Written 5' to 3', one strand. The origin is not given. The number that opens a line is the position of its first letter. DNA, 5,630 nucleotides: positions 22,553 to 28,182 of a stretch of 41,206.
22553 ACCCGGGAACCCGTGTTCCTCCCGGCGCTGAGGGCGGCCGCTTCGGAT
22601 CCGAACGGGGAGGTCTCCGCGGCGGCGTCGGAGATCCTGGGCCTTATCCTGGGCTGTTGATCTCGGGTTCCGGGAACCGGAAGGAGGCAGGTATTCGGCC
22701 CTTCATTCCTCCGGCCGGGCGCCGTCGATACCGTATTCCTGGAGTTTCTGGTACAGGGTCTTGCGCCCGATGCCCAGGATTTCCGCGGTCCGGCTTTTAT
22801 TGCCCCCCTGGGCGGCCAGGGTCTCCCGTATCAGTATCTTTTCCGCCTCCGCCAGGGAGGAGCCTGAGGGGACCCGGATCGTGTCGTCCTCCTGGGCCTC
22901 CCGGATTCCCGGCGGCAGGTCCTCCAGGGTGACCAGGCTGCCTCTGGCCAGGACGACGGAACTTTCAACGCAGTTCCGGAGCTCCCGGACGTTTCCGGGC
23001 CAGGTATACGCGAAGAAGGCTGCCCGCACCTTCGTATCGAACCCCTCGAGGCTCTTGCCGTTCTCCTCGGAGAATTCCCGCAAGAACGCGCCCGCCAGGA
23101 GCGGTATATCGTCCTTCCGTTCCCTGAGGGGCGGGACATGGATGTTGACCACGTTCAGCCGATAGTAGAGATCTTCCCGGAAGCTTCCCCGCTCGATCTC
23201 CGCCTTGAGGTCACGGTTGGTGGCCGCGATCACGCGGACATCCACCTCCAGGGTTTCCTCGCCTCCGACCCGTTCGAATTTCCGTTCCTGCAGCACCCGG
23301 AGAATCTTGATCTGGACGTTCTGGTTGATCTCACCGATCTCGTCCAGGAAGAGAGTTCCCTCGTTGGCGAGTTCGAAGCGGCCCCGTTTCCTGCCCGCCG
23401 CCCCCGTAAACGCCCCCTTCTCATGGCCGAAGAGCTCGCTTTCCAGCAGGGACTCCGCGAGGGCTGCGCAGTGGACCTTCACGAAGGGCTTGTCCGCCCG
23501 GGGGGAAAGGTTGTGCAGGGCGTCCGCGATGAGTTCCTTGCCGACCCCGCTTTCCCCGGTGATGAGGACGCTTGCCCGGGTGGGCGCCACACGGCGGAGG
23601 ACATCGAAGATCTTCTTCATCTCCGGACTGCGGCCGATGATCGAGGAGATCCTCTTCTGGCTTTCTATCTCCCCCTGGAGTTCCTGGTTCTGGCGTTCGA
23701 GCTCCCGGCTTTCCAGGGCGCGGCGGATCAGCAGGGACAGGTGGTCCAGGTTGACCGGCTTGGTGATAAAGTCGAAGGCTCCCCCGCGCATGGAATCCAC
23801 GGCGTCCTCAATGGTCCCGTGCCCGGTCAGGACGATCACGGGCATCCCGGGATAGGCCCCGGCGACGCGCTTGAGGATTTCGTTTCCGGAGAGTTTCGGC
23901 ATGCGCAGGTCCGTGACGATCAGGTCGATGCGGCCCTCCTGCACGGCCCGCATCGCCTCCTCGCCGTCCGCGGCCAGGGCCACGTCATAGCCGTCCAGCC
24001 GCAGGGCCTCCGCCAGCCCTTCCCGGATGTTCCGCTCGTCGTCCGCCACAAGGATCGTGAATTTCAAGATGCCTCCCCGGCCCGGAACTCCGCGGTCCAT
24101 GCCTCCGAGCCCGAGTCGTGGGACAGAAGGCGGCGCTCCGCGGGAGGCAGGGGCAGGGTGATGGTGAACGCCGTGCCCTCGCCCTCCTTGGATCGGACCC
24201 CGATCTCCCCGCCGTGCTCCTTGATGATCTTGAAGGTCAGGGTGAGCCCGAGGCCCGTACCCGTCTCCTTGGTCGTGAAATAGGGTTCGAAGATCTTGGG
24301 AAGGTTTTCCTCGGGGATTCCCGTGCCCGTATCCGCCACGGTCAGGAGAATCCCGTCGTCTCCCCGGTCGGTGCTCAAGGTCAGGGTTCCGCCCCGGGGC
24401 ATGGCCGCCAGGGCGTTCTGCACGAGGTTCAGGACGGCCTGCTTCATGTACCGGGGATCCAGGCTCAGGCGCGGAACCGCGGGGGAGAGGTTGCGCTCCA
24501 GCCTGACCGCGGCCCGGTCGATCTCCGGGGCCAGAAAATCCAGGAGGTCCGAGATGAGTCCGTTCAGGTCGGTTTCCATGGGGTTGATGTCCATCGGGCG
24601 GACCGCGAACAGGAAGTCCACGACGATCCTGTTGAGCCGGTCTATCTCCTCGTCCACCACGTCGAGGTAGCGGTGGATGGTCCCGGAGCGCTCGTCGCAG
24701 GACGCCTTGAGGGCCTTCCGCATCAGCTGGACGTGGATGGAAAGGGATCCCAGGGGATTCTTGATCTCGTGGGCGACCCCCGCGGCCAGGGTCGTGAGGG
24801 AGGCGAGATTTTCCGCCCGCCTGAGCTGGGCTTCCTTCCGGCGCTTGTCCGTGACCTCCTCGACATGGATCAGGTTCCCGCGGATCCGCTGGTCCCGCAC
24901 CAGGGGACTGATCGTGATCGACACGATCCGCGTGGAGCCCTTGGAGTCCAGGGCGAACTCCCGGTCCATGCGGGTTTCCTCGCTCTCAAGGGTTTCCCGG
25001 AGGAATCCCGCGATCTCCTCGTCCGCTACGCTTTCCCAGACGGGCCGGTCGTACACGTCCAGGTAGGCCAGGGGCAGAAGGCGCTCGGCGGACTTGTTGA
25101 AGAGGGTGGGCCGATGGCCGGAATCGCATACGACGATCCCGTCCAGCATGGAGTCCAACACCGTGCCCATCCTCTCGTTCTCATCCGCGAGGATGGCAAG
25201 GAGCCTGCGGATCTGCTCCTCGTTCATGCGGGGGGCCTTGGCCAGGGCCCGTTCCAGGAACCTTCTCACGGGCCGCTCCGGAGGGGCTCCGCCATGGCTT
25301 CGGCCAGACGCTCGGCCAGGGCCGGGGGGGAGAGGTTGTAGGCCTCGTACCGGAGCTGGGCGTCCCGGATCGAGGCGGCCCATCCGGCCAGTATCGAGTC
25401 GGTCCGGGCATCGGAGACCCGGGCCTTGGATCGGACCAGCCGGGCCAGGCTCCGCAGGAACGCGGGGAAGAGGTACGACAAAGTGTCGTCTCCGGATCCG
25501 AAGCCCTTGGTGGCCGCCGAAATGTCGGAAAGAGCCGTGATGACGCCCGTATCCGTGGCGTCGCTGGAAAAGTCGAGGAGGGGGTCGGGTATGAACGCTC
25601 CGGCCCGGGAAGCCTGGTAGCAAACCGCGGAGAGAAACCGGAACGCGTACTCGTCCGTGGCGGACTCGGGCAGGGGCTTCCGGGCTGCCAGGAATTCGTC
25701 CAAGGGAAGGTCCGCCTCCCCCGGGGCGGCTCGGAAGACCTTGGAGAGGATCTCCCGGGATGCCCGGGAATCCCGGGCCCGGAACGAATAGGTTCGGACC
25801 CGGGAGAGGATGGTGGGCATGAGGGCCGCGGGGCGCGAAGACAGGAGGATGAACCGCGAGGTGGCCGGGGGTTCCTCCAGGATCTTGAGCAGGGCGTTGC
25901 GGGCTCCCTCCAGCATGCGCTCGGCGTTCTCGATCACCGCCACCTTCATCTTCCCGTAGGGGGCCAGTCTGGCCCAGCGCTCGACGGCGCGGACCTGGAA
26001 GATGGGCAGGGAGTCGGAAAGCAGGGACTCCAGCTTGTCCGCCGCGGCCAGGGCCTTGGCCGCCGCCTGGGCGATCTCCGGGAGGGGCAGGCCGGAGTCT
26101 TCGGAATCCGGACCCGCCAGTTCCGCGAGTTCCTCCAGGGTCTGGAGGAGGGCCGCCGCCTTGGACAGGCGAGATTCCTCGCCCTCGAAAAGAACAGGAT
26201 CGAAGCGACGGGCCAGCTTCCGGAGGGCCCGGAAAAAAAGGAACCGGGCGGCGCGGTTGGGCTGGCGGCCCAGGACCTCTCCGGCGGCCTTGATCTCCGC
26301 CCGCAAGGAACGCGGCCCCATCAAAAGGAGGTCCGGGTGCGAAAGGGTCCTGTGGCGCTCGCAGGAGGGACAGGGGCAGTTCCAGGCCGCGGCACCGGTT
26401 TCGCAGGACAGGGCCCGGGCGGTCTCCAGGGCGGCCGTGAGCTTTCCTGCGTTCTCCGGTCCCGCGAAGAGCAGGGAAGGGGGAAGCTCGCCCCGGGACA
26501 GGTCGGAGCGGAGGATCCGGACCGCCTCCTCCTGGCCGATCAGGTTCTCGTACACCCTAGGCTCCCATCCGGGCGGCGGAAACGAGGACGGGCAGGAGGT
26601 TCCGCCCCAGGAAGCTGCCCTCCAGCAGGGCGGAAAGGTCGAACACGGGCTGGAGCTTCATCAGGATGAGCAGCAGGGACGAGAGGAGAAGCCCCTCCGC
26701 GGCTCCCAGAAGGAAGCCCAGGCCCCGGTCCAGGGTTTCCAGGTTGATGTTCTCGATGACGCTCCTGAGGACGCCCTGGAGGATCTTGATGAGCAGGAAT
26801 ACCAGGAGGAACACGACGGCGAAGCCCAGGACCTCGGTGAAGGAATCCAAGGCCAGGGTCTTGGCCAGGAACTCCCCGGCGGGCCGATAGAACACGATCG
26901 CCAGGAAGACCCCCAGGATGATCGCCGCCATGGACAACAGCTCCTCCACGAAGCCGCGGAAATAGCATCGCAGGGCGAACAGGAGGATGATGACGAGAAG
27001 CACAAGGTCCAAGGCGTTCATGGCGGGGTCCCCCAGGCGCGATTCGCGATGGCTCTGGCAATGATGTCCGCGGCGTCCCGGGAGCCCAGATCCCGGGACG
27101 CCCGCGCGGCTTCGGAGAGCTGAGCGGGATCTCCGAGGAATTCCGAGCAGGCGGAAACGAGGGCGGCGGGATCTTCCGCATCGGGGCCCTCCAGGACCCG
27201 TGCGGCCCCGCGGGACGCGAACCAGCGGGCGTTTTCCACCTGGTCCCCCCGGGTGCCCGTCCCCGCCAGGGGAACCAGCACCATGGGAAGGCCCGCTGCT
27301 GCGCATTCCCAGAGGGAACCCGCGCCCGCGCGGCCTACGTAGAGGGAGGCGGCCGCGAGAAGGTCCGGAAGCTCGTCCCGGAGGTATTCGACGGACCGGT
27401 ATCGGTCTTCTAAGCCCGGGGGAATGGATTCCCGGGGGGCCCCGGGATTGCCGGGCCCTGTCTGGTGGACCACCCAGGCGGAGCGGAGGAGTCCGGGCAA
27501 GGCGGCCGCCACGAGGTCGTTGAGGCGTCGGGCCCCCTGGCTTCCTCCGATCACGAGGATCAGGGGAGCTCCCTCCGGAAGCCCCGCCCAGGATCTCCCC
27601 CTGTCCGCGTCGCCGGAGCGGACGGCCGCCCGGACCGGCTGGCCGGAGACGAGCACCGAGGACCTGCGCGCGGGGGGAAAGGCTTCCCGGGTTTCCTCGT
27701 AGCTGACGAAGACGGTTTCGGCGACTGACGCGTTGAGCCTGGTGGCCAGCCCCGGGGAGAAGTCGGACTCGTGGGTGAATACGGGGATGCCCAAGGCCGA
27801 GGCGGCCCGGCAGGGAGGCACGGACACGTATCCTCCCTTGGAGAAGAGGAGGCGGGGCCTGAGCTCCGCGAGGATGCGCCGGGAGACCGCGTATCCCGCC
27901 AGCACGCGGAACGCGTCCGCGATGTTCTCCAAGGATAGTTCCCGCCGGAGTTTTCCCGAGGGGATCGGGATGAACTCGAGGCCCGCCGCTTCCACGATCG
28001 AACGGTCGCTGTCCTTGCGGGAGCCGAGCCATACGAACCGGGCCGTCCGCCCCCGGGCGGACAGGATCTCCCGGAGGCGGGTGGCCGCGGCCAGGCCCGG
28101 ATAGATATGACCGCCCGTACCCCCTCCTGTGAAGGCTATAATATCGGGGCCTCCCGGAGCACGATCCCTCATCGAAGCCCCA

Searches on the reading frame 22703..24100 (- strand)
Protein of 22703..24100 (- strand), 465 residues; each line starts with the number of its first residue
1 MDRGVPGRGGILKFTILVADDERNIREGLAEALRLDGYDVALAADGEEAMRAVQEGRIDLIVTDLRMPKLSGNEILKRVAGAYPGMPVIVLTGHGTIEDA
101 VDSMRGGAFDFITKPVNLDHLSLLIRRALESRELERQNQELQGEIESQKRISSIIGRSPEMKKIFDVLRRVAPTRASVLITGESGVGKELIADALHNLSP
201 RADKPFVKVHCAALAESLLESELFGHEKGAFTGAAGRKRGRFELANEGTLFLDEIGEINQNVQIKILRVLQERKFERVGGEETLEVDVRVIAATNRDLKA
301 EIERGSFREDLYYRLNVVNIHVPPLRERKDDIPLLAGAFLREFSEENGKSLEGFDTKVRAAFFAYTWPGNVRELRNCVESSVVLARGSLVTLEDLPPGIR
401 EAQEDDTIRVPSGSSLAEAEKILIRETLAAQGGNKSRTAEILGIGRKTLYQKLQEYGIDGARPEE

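Call 7: search_protein_families(library=ncbifam, proteins=[window:22703-24100:-], max_evalue=0.1)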
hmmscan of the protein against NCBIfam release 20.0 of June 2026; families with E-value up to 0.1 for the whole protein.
window:22703-24100:- (465 aa): 130 families (the best 25 are shown)
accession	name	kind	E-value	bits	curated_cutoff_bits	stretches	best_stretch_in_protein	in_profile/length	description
NF008469.0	PRK11361.1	equivalog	3.1e-156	520.7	714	1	15-461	6-459/461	acetoacetate metabolism transcriptional regulator AtoC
TIGR02915.1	PEP_resp_reg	equivalog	5e-136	454.1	502.6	1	16-458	1-444/445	PEP-CTERM-box response regulator transcription factor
TIGR01818.1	ntrC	equivalog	5.5e-136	454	558.6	2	16-404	1-386/463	nitrogen regulation protein NR(I)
NF007689.0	PRK10365.1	equivalog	5.9e-126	420.8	760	1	14-453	6-439/441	sigma-54-dependent response regulator transcription factor ZraR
NF051870.1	NAssimRespRegNtrX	equivalog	1.8e-125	419.4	600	1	15-458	3-452/452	nitrogen assimilation response regulator NtrX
NF041946.1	LuxO_transreg_Vib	equivalog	1.5e-121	406.5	800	1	37-454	20-458/463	quorum-sensing sigma-54 dependent transcriptional regulator LuxO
TIGR01817.1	nifA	equivalog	9.6e-117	390.9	528.85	1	130-395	172-438/534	nif-specific transcriptional activator NifA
NF008176.1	PRK10923.1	equivalog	2.1e-114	382.7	620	2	15-407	5-393/469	nitrogen regulation protein NR(I)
NF011695.0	PRK15115.1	equivalog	1.7e-113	379.7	763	1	16-459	9-439/445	two-component system response regulator GlrR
NF041552.1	TF_PrdR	equivalog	2.5e-111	372.8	795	1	139-457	256-577/577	sigma-54 dependent transcriptional regulator PrdR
NF050807.1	TransRegFlbDCaul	equivalog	1.1e-101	341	750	1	37-461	24-443/454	sigma-54-dependent transcriptional regulator FlbD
NF049963.1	RespRegFlgRCampy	domain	1.9e-101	340.1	750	1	16-457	3-428/429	fla regulon two-component system response regulator FlgR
NF003451.0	PRK05022.1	equivalog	5.6e-100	335.5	476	1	101-451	132-503/512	nitric oxide reductase transcriptional regulator NorR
NF038308.1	RNA_repair_RtcR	equivalog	1.2e-98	331.3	650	1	104-414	130-451/530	RNA repair transcriptional activator RtcR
TIGR02974.1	phageshock_pspF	equivalog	1.6e-89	300.4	443.55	1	154-386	1-234/336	phage shock protein operon transcriptional activator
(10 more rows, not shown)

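Call 39: search_protein_families(library=pfam, proteins=[window:22703-24100:-], max_evalue=0.00001)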
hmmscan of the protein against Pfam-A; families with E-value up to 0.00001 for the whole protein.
window:22703-24100:- (465 aa): 9 families
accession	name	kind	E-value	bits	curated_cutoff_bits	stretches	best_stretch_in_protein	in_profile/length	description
PF00158.32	Sigma54_activat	-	2.3e-73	245.9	20.2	1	154-321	1-168/168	Sigma-54 interaction domain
PF00072.30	Response_reg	-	4.1e-30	104.6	30.2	1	16-123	1-108/111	Response regulator receiver domain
PF25601.1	AAA_lid_14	-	7.6e-27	93.4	27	1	326-406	1-81/87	AAA+ ATPase lid domain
PF14532.12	Sigma54_activ_2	-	3.4e-23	82.8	25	1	155-325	1-138/138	Sigma-54 interaction domain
PF02954.25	HTH_8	-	8e-16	57.9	22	1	415-456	1-42/42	Bacterial regulatory protein, Fis family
PF07728.20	AAA_5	-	1.9e-07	31.6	22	1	178-296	2-123/139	AAA domain (dynein-related subfamily)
PF13191.12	AAA_16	-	1e-06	29.8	32.6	1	155-230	3-85/167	AAA ATPase domain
PF01078.27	Mg_chelatase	-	2.8e-06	27.3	20.3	0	176-295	23-157/207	Magnesium chelatase, subunit ChlI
PF07724.20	AAA_2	-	5e-06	27.1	27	1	176-303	4-132/166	AAA domain (Cdc48 subfamily)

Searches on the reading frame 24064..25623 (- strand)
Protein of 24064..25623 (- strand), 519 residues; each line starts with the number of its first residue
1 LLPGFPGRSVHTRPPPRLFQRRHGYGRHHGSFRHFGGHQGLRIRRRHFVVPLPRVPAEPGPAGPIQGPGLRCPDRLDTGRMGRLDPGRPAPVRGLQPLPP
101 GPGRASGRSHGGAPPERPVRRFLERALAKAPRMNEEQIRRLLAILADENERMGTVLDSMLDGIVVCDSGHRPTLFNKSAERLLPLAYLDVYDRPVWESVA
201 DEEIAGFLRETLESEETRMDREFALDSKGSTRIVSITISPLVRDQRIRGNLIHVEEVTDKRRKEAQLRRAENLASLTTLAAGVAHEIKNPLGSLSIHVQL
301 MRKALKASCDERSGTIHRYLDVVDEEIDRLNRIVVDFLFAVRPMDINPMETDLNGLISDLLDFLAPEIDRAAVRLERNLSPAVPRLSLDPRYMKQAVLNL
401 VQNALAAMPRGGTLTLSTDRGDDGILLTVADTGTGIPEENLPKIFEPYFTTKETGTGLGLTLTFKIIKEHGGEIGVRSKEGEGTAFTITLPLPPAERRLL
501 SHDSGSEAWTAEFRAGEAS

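Call 7: search_protein_families(library=ncbifam, proteins=[window:24064-25623:-], max_evalue=0.1)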
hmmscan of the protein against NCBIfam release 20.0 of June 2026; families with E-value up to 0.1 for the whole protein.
window:24064-25623:- (519 aa): 91 families (the best 25 are shown)
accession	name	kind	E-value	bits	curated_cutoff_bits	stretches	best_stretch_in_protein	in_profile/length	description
NF008468.0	PRK11360.1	equivalog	2.3e-86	290.5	646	1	138-496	256-612/616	two-component system sensor histidine kinase AtoS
NF007688.0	PRK10364.1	equivalog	6.9e-64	216.3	479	1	260-493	224-452/460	two-component system sensor histidine kinase ZraS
NF046044.1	PnpS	equivalog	3.3e-49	167.9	400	1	135-491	40-390/390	two-component system histidine kinase PnpS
NF052574.1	HisKinEspCMyxo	equivalog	2.3e-46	158.4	1200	1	151-497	285-642/785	serine histidine kinase EspC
NF053867.1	SprKinKinDBac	equivalog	6.4e-45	153.5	775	1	262-492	272-497/500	sporulation kinase KinD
NF033092.0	HK_WalK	equivalog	2.7e-42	145.2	725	1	136-492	244-594/594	cell wall metabolism sensor histidine kinase WalK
NF047497.1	HK_LIC_12097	equivalog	4.4e-41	140.8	500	1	215-492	89-366/367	LIC_12097 family sensor histidine kinase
NF010411.0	PRK13837.1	equivalog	6e-39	133.7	647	1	258-494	432-677/828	two-component system VirA-like sensor kinase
NF008293.1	PRK11073.1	equivalog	1.4e-37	129.8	240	1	148-492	5-347/349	nitrogen regulation protein NR(II)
TIGR02966.1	phoR_proteo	equivalog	7.7e-36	123.8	334.2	1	148-489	4-332/333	phosphate regulon sensor histidine kinase PhoR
NF052573.1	HisKinEspAMyxo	equivalog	1.7e-34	119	1400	1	148-501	252-620/755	serine histidine kinase EspA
NF006800.0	PRK09303.1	equivalog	3.5e-34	118.4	342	1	256-492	133-377/383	histidine kinase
NF038348.1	T2SS_HK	subfamily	1.3e-33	116.3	450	2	323-492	401-573/574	histidine kinase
NF046020.1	HisKinCckABruc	equivalog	1.4e-32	112.5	1000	1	249-492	453-707/868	cell cycle histidine kinase CckA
NF047874.1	MASE3_PAS_HK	subfamily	1.7e-29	103.1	560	1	133-492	248-625/655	MASE3 domain-containing sensor histidine kinase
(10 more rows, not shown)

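Call 39: search_protein_families(library=pfam, proteins=[window:24064-25623:-], max_evalue=0.00001)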
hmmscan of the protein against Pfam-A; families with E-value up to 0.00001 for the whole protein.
window:24064-25623:- (519 aa): 3 families
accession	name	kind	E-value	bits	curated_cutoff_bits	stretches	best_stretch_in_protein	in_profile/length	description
PF02518.31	HATPase_c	-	7.4e-28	97.7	26.4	1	389-493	2-110/111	Histidine kinase-, DNA gyrase B-, and HSP90-like ATPase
PF00512.31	HisKA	-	6.4e-13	49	26.9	1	276-340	2-60/66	His Kinase A (phospho-acceptor) domain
PF08448.16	PAS_4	-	4.3e-08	33.8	23.1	1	156-262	1-110/110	PAS fold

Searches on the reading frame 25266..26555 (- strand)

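Call 39: search_protein_families(library=pfam, proteins=[window:25266-26555:-], max_evalue=0.00001)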
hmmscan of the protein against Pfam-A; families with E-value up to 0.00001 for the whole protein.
window:25266-26555:- (429 aa): 1 family
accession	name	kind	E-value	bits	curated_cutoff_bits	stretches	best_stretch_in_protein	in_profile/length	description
PF13177.12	DNA_pol3_delta2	-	2.6e-32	112.5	27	2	182-260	80-159/161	DNA polymerase III, delta subunit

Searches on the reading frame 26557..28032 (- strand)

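Call 39: search_protein_families(library=pfam, proteins=[window:26557-28032:-], max_evalue=0.00001)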
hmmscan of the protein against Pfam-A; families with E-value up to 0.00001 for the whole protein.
window:26557-28032:- (491 aa): 1 family
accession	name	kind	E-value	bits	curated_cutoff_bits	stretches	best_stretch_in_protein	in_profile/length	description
PF02674.22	Colicin_V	-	9.8e-28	97.4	29.3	1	341-474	1-134/144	Colicin V production protein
